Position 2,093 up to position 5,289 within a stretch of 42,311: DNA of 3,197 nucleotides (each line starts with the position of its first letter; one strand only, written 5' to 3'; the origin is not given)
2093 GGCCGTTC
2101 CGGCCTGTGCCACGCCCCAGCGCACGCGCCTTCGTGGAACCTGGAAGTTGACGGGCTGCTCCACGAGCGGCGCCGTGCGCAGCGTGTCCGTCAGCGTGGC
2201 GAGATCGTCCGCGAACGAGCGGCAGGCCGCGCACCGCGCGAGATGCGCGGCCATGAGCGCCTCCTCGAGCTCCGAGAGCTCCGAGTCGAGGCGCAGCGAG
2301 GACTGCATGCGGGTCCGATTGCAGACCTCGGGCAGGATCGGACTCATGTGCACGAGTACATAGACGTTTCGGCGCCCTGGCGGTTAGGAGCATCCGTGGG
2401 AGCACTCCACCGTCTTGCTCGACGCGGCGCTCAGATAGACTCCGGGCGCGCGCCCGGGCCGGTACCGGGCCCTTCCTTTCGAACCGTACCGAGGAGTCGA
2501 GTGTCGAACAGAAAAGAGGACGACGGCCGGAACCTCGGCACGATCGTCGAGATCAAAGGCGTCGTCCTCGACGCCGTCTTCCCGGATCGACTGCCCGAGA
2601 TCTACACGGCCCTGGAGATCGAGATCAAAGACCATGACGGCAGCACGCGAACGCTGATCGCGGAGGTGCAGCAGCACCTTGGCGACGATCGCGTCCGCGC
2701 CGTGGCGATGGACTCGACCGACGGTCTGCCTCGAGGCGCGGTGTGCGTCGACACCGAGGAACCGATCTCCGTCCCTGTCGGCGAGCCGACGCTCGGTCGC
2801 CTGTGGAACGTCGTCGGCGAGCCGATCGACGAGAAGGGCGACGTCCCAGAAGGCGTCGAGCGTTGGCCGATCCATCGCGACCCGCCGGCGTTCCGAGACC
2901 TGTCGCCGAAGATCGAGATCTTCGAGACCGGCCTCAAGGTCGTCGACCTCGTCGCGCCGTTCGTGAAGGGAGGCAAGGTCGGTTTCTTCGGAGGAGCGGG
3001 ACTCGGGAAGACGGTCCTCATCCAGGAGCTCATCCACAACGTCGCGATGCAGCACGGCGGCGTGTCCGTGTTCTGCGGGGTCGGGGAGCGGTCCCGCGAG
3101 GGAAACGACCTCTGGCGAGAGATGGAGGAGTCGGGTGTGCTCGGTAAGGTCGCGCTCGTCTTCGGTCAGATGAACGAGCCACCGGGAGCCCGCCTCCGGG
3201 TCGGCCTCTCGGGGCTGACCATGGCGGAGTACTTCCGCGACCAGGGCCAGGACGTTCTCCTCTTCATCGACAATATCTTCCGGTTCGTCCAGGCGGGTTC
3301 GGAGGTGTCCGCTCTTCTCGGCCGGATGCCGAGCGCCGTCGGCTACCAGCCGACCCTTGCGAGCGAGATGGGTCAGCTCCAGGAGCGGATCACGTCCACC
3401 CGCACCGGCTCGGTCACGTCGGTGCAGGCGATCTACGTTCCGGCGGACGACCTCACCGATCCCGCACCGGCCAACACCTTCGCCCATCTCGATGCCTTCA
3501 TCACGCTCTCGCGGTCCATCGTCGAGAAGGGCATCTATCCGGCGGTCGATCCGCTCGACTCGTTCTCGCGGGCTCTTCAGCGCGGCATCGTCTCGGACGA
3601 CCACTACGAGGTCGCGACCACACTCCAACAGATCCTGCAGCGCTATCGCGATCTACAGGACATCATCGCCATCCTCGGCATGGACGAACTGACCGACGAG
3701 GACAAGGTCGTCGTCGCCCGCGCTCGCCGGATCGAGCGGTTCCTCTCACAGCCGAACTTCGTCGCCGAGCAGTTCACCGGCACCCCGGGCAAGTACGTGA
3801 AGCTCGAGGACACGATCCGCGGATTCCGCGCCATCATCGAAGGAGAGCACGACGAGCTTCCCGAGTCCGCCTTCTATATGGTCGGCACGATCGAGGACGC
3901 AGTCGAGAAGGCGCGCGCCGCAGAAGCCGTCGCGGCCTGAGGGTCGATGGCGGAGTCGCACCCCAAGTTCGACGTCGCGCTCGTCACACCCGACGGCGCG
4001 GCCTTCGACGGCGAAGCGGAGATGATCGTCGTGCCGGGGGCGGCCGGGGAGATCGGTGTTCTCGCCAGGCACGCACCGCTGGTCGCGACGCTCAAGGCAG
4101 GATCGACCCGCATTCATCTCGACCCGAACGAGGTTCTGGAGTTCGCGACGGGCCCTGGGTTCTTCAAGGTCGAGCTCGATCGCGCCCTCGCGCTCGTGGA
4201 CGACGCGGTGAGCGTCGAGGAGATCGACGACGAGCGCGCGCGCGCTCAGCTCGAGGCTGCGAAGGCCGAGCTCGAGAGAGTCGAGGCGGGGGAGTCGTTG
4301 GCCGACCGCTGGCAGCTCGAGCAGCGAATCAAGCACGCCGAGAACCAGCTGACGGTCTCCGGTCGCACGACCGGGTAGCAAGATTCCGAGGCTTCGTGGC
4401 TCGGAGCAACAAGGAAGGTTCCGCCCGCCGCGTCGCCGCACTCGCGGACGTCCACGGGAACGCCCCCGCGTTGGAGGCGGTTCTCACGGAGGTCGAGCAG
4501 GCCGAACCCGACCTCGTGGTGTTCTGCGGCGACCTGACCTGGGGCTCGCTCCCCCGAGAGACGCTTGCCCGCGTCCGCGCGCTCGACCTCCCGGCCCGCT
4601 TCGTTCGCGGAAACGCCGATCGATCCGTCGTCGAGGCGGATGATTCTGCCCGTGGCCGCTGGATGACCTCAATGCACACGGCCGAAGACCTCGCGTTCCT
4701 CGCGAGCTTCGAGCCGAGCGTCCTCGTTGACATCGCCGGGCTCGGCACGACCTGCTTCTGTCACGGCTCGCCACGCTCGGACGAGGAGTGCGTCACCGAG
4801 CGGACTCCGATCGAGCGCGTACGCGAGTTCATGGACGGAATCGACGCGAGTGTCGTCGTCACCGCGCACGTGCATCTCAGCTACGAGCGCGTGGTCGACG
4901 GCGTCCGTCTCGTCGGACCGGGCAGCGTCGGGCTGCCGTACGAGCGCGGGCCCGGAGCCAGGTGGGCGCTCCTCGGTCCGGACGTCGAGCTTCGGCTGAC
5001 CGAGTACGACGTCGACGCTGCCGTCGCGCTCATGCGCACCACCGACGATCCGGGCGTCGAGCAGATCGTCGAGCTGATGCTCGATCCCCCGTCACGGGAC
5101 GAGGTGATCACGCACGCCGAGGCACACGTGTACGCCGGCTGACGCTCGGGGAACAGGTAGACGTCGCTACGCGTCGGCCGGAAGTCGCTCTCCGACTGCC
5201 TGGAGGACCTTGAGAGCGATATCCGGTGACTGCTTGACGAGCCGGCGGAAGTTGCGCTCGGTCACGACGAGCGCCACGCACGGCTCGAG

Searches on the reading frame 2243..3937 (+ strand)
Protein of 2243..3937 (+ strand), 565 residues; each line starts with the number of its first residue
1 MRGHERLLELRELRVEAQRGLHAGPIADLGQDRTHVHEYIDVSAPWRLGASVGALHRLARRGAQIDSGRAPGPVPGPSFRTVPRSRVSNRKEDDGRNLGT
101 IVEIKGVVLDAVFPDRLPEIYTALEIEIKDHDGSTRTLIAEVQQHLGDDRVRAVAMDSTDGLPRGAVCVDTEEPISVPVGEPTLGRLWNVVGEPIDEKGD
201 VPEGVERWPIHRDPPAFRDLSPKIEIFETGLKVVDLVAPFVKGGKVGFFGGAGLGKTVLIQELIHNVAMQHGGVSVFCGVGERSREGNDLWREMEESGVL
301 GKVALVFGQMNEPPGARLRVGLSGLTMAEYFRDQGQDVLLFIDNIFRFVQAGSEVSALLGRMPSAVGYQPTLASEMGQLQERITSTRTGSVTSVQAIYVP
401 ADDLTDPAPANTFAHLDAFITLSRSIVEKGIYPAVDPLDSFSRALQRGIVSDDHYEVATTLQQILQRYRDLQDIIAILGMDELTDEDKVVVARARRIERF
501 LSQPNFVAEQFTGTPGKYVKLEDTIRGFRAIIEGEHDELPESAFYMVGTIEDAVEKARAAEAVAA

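Call 14: search_protein_families(library=pfam, proteins=[window:2243-3937:+], max_evalue=0.001)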
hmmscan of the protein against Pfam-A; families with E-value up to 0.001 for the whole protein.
window:2243-3937:+ (565 aa): 3 families
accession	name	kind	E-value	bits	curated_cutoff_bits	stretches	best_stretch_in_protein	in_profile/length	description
PF00006.31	ATP-synt_ab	-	9.1e-74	248.1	29.5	1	230-442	1-213/213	ATP synthase alpha/beta family, nucleotide-binding domain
PF22919.1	ATP-synt_VA_C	-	1.4e-17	64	24.7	1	447-535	5-96/101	C-terminal domain of V and A type ATP synthase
PF02874.29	ATP-synt_ab_N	-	4.6e-15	56.3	20.9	1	101-171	1-68/69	ATP synthase alpha/beta family, beta-barrel domain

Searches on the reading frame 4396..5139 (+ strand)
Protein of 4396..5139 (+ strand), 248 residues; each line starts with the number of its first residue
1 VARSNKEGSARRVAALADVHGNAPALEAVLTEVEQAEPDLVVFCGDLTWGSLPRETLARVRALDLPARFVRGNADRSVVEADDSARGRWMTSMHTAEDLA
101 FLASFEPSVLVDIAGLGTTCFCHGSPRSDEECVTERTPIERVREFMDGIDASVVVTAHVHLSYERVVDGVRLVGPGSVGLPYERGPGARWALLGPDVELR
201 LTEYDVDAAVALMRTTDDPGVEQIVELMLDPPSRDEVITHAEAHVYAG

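Call 14: search_protein_families(library=pfam, proteins=[window:4396-5139:+], max_evalue=0.001)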
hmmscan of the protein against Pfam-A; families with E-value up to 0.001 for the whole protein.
window:4396-5139:+ (248 aa): 3 families
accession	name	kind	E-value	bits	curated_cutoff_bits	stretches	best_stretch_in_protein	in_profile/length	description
PF12850.12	Metallophos_2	-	5.7e-17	62.6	27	1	12-190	2-146/154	Calcineurin-like phosphoesterase superfamily domain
PF00149.33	Metallophos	-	6.1e-12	46.8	21.5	1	12-147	2-176/191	Calcineurin-like phosphoesterase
PF14582.11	Metallophos_3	-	0.00013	21.9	28.2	0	10-48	5-43/259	Metallophosphoesterase, calcineurin superfamily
